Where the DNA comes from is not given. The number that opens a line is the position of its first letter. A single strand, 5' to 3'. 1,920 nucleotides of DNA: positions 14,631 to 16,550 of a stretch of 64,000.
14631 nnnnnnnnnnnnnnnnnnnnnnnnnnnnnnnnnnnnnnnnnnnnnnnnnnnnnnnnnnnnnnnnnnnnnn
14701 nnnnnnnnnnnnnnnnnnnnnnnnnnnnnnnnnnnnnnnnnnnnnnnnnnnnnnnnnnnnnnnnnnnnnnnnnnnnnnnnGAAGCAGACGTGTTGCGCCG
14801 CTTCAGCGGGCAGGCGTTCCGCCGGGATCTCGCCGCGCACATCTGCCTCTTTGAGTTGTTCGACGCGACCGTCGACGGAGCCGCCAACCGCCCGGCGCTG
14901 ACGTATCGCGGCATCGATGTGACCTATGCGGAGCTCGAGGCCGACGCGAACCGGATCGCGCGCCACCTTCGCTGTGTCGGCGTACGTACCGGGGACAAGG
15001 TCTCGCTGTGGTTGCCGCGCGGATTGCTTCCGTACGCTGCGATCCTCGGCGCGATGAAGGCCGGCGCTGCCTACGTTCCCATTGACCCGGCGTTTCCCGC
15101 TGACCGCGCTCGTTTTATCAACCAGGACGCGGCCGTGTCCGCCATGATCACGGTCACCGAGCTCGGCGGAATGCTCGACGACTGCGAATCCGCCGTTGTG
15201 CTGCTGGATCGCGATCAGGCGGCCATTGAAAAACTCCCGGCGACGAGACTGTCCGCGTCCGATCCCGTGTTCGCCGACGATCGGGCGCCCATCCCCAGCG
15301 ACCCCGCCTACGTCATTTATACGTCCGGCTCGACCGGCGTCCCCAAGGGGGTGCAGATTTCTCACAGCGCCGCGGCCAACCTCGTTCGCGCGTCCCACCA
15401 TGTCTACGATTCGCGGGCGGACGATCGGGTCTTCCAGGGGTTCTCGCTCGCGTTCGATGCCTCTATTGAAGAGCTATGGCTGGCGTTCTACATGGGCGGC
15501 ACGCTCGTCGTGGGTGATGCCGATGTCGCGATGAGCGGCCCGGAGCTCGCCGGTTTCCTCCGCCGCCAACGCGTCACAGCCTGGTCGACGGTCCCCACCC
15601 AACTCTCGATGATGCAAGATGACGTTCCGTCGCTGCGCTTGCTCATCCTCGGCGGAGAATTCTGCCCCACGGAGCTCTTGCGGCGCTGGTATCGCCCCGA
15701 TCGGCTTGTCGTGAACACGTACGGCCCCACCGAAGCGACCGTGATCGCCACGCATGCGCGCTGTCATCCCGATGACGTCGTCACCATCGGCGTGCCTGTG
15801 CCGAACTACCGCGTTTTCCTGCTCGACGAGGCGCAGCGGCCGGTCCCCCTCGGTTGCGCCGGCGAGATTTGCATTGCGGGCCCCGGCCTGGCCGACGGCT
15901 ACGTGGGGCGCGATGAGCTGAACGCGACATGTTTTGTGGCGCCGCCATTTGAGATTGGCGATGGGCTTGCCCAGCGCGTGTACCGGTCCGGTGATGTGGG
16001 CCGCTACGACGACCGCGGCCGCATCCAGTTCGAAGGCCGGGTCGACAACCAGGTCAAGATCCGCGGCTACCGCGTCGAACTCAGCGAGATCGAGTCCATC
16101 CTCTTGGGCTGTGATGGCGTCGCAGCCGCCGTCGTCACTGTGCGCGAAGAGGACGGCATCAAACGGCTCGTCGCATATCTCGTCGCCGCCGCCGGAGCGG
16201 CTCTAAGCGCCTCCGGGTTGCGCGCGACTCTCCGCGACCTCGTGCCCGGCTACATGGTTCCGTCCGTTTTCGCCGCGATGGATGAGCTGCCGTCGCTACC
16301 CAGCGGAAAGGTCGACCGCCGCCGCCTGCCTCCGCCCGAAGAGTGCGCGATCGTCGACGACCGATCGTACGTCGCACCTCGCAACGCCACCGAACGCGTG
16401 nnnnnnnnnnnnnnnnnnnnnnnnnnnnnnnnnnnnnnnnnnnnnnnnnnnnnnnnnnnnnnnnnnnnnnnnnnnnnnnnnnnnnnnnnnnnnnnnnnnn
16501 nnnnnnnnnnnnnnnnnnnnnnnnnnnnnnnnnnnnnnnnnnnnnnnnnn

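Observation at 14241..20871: Candidate undescribed system: isopeptide-polymer synthetase, outer-membrane barrel and secreted papain-fold peptidase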

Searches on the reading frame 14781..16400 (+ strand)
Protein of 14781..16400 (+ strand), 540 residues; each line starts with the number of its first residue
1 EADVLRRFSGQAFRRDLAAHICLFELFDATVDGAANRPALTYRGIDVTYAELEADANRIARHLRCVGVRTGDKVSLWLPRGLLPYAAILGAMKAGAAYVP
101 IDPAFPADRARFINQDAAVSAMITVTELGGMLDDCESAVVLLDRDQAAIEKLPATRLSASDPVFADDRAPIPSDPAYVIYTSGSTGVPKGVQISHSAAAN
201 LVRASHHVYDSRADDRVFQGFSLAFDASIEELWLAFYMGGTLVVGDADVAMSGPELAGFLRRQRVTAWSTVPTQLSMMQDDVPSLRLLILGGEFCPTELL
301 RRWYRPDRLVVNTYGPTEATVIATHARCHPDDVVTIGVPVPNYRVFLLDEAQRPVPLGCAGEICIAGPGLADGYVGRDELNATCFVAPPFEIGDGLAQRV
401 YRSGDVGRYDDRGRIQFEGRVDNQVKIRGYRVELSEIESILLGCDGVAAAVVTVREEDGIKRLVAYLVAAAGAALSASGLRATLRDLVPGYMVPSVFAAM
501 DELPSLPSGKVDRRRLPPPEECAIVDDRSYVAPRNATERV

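Call 57: search_solved_structures(query=window:14781-16400:+, max_evalue=1e-40, show_alignments=3)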
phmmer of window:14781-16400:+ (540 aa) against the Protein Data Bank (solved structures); distinct sequences matched with E-value up to 1e-40: 70 (the best 60 are shown).
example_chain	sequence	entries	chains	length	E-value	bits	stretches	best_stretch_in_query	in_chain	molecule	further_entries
9be3_A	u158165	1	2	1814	4.9e-150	504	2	33-538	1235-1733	Linear gramicidin synthase subunit A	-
9be4_A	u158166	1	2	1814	4.9e-150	504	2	33-538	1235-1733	Linear gramicidin synthase subunit A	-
6mfz_A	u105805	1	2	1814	4.9e-150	504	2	33-538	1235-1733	Linear gramicidin synthase subunit A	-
9meh_A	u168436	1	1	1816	4.9e-150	504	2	33-538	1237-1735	Linear gramicidin synthase subunit A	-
6mfy_A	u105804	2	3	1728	1.5e-148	499.1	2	33-523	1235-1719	Linear gramicidin synthase subunit A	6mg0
8xjz_C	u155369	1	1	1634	2.9e-116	392.5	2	44-516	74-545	Peptide synthetase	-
4d4g_A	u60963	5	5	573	2.1e-92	313.8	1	23-538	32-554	APNAA1 | APNA A1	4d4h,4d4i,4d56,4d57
5u89_A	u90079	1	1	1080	9.8e-87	295.1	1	27-537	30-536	Amino acid adenylation domain protein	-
2vsq_A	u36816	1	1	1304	1.4e-86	294.6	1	27-538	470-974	SURFACTIN SYNTHETASE SUBUNIT 3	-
6n8e_A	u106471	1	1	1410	1.9e-86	294.1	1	16-536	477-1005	holo-ObiF1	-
8jbr_A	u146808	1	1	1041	6e-86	292.5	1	22-539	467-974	McyA protein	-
6p1j_A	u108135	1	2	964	1.7e-85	291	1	17-516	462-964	Txo2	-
9bfd_A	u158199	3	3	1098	2e-84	287.5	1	23-539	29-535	Tyrocidine synthase 1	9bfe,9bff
8www_A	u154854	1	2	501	1.1e-83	285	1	27-519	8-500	Carrier domain-containing protein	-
8hlk_A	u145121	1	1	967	2.7e-83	283.7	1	23-524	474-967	Microcystin synthetase B (Fragment)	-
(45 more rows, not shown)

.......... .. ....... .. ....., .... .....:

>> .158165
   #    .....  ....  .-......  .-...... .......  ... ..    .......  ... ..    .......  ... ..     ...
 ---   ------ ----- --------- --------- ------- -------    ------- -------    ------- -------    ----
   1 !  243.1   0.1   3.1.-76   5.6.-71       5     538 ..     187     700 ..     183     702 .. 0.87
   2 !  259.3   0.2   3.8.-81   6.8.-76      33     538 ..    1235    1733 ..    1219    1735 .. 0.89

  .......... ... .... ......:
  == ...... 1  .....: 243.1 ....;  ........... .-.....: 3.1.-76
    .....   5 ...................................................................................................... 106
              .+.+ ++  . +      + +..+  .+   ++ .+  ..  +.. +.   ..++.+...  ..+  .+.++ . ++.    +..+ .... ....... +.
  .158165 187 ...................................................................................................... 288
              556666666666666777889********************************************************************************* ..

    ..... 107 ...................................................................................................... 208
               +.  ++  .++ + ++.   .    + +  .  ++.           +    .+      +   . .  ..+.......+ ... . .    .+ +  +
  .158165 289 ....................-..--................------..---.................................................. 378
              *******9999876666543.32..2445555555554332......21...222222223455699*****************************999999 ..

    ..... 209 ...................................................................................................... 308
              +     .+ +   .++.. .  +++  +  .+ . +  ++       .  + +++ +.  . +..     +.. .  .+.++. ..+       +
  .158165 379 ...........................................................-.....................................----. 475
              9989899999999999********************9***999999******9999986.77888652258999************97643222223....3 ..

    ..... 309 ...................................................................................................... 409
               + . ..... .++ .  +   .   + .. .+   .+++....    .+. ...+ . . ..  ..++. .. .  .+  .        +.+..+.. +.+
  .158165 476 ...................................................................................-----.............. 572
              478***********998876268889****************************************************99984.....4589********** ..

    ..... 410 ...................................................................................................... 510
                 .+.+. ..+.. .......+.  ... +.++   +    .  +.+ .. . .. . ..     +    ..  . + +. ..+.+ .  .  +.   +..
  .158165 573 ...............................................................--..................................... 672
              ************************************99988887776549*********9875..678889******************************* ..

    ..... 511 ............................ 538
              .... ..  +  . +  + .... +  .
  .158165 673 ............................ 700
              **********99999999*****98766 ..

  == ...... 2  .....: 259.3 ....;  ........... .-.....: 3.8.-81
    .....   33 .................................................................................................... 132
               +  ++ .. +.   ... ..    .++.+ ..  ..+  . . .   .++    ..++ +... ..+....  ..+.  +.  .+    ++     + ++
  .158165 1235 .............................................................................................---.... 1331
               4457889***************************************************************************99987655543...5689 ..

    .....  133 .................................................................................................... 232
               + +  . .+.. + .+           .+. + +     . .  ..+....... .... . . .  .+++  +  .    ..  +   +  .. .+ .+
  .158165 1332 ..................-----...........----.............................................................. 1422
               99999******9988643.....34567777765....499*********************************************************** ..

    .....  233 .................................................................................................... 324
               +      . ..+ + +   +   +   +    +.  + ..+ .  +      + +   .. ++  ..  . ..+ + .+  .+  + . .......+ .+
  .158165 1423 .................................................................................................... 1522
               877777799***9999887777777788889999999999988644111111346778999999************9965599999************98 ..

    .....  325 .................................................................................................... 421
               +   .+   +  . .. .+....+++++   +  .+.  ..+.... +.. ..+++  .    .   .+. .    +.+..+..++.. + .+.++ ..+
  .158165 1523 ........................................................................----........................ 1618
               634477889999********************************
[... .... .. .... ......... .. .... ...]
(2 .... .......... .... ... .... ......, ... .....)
